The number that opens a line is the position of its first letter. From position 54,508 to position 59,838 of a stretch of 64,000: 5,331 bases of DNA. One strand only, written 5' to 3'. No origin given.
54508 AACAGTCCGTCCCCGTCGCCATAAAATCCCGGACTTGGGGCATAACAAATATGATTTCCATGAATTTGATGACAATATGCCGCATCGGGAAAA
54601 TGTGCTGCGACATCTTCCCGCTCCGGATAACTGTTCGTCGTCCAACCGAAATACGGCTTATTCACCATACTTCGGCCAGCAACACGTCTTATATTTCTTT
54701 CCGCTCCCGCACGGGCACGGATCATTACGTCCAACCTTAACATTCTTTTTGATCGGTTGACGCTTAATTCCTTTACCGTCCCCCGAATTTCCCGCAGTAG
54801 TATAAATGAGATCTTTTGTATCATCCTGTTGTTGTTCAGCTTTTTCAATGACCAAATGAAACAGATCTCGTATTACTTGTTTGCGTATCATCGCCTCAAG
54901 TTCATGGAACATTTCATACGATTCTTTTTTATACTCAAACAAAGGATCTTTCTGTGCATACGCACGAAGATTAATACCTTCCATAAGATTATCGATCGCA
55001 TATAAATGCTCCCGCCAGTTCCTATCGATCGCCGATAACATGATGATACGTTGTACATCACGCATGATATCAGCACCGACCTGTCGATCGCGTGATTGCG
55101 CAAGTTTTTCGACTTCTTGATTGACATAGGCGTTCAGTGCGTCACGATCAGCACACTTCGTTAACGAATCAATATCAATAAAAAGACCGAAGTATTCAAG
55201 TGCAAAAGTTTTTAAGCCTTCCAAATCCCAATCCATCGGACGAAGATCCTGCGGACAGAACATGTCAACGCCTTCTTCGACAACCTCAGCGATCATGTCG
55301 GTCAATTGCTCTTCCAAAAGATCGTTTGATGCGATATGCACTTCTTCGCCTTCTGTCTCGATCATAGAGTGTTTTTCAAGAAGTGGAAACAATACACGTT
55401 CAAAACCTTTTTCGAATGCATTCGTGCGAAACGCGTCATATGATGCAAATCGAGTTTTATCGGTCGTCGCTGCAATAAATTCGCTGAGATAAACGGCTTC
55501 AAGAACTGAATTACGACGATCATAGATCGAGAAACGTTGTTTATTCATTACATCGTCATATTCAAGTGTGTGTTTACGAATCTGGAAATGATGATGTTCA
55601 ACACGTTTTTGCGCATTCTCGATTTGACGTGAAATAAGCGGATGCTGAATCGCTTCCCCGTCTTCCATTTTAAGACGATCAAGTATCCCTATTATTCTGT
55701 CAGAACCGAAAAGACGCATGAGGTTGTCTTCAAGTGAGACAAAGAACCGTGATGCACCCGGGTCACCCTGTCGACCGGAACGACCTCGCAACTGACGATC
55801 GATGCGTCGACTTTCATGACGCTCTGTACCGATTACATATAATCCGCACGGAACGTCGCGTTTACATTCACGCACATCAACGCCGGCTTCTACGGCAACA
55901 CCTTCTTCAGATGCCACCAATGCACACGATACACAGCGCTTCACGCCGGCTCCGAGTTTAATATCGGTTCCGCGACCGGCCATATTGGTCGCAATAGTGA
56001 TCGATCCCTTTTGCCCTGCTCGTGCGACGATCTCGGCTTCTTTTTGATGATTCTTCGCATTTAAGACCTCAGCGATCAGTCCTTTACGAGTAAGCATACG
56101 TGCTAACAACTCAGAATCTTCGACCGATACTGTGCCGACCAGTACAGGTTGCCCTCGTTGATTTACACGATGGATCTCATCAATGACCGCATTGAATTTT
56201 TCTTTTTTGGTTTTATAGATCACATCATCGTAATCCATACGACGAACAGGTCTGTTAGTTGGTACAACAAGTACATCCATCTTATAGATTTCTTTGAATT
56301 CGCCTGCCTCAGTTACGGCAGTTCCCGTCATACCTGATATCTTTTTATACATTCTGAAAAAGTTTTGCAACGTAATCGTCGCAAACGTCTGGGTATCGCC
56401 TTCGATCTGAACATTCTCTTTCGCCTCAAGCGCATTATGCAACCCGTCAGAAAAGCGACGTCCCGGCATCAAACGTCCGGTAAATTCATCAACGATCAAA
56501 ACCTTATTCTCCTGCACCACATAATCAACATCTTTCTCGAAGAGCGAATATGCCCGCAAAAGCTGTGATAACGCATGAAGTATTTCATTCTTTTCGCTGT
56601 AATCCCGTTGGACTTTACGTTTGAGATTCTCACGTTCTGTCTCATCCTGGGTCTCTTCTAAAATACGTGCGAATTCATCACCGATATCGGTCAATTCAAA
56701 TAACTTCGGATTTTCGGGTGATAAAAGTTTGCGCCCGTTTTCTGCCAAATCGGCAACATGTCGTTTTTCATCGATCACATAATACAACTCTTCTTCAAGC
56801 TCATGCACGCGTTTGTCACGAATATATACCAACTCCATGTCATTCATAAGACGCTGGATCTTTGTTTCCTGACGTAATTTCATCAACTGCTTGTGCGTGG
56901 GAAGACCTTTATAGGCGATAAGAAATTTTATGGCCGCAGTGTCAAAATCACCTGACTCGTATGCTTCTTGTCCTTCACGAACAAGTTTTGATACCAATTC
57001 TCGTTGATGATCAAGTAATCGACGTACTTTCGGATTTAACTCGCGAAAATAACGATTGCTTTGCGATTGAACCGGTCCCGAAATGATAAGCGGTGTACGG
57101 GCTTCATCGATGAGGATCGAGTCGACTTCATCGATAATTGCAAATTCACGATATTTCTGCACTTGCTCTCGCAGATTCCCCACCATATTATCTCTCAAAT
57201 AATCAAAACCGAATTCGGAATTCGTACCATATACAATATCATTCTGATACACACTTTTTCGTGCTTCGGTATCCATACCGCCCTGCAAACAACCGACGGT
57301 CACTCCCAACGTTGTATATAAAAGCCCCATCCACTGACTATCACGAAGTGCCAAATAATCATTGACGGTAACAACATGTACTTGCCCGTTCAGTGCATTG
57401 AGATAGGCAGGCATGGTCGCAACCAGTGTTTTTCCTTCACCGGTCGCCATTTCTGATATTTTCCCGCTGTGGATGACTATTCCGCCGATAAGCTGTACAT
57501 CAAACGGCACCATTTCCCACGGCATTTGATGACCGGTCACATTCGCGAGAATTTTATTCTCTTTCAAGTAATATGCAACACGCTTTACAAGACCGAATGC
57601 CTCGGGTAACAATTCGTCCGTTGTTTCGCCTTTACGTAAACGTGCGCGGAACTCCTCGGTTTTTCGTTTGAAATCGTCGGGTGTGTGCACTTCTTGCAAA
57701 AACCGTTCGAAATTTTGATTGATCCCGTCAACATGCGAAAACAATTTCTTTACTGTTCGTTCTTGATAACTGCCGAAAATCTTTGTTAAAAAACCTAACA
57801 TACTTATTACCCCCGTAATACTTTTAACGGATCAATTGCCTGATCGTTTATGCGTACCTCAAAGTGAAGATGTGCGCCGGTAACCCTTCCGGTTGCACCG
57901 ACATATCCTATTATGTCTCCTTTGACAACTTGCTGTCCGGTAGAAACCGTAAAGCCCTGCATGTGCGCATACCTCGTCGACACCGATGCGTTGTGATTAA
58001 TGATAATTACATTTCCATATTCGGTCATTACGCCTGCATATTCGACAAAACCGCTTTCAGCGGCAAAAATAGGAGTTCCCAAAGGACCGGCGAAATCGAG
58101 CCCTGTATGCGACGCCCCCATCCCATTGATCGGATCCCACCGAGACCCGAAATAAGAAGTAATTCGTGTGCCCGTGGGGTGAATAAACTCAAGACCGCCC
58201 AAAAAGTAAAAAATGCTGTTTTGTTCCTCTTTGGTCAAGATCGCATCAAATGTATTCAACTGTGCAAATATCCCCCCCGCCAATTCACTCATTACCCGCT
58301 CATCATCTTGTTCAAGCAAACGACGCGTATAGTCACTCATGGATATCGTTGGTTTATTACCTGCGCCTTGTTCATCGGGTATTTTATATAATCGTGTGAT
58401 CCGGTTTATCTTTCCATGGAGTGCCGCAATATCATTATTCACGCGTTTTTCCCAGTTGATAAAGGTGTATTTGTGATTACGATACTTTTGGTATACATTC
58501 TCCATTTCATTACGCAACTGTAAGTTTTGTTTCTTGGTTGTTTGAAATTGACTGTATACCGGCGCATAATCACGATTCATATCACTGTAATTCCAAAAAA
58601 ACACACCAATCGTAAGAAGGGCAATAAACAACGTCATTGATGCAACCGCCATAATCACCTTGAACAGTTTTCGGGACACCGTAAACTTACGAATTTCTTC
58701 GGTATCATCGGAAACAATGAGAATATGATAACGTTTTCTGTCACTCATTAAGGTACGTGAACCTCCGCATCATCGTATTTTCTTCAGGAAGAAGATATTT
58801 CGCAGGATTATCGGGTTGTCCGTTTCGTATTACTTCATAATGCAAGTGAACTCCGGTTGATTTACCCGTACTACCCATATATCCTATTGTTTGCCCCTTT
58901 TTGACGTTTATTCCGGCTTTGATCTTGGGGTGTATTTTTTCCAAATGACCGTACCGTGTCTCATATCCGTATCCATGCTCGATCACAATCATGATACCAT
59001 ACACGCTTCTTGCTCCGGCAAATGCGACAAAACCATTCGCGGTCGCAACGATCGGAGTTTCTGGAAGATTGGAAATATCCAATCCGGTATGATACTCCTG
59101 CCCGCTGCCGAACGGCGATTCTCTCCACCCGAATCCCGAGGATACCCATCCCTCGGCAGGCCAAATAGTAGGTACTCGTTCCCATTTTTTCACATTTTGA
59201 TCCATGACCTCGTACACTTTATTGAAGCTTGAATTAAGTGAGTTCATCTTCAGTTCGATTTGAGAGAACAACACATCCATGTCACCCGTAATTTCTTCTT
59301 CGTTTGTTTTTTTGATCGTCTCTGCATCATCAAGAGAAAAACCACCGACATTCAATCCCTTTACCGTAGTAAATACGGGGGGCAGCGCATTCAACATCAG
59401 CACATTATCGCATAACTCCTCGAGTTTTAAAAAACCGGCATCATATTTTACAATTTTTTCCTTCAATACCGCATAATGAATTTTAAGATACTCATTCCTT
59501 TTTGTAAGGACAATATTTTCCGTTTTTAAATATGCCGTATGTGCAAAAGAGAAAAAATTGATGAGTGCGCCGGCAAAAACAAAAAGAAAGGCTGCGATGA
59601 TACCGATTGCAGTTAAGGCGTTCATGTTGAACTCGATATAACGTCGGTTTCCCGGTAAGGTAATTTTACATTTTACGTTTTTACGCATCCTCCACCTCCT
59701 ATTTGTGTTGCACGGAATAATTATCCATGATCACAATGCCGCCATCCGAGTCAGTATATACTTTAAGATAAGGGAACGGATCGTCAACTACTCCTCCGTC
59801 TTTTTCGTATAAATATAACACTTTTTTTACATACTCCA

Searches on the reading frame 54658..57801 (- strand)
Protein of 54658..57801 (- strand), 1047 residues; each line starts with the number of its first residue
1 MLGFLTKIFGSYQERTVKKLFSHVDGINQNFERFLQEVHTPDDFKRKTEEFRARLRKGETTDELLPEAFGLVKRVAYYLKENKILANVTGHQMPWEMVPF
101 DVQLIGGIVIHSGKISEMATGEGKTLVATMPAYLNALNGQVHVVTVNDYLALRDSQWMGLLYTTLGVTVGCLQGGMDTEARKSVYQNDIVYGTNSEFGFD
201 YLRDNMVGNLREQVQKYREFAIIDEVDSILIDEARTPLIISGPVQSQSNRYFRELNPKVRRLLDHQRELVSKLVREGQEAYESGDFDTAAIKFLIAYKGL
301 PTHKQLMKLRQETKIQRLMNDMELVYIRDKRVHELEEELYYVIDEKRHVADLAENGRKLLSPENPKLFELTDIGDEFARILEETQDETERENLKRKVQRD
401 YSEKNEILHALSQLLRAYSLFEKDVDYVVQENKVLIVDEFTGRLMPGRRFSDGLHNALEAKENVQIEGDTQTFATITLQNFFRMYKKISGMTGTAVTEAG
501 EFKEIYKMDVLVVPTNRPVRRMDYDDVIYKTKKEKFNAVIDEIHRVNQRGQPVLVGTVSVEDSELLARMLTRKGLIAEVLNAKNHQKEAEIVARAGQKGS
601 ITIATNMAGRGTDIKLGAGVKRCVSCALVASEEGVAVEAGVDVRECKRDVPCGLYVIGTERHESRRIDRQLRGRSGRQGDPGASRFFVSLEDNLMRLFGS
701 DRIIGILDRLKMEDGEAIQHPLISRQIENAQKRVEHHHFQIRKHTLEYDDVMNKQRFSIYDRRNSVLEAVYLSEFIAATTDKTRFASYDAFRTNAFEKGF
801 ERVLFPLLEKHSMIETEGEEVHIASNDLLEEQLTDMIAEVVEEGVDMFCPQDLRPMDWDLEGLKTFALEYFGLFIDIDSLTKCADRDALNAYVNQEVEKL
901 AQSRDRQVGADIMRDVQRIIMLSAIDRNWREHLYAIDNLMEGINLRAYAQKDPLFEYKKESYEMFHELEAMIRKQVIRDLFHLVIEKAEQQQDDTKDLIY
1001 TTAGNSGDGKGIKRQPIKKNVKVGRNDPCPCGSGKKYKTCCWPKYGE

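Call 45: search_protein_families(library=pfam, proteins=[window:54658-57801:-], max_evalue=0.0001)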
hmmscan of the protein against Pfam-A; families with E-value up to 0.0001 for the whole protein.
window:54658-57801:- (1047 aa): 7 families
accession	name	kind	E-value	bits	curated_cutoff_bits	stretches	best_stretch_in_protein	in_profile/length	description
PF07517.20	SecA_DEAD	-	5.1e-108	361.2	24.6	1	6-503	2-290/290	SecA DEAD-like domain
PF21090.3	P-loop_SecA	-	2.3e-81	272.7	27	1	518-715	1-205/205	SecA P-loop domain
PF07516.18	SecA_SW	-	3.2e-57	194.3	26.7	2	828-983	56-199/200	SecA Wing and Scaffold domain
PF01043.26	SecA_PP_bind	-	8.7e-28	97.6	23.5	1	323-459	4-110/110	SecA preprotein cross-linking domain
PF02810.21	SEC-C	-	1.5e-09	38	20.4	1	1025-1043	1-19/19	SEC-C motif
PF00270.35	DEAD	-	3.5e-07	30.5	26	1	117-231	20-131/167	DEAD/DEAH box helicase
PF00271.37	Helicase_C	-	2.9e-05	24.7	23.5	0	534-615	1-82/110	Helicase conserved C-terminal domain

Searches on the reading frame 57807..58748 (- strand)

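Call 45: search_protein_families(library=pfam, proteins=[window:57807-58748:-], max_evalue=0.0001)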
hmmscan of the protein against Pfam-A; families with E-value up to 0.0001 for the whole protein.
window:57807-58748:- (313 aa): 1 family
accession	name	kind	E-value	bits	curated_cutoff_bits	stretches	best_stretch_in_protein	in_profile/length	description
PF01551.29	Peptidase_M23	-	1.5e-33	115.3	28.7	1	213-307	2-96/96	Peptidase family M23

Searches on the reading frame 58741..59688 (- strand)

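Call 45: search_protein_families(library=pfam, proteins=[window:58741-59688:-], max_evalue=0.0001)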
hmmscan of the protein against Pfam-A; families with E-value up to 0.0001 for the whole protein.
window:58741-59688:- (315 aa): 1 family
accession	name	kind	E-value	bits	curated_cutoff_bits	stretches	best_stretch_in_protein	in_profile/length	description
PF01551.29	Peptidase_M23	-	5.6e-30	103.8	28.7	1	199-295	2-96/96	Peptidase family M23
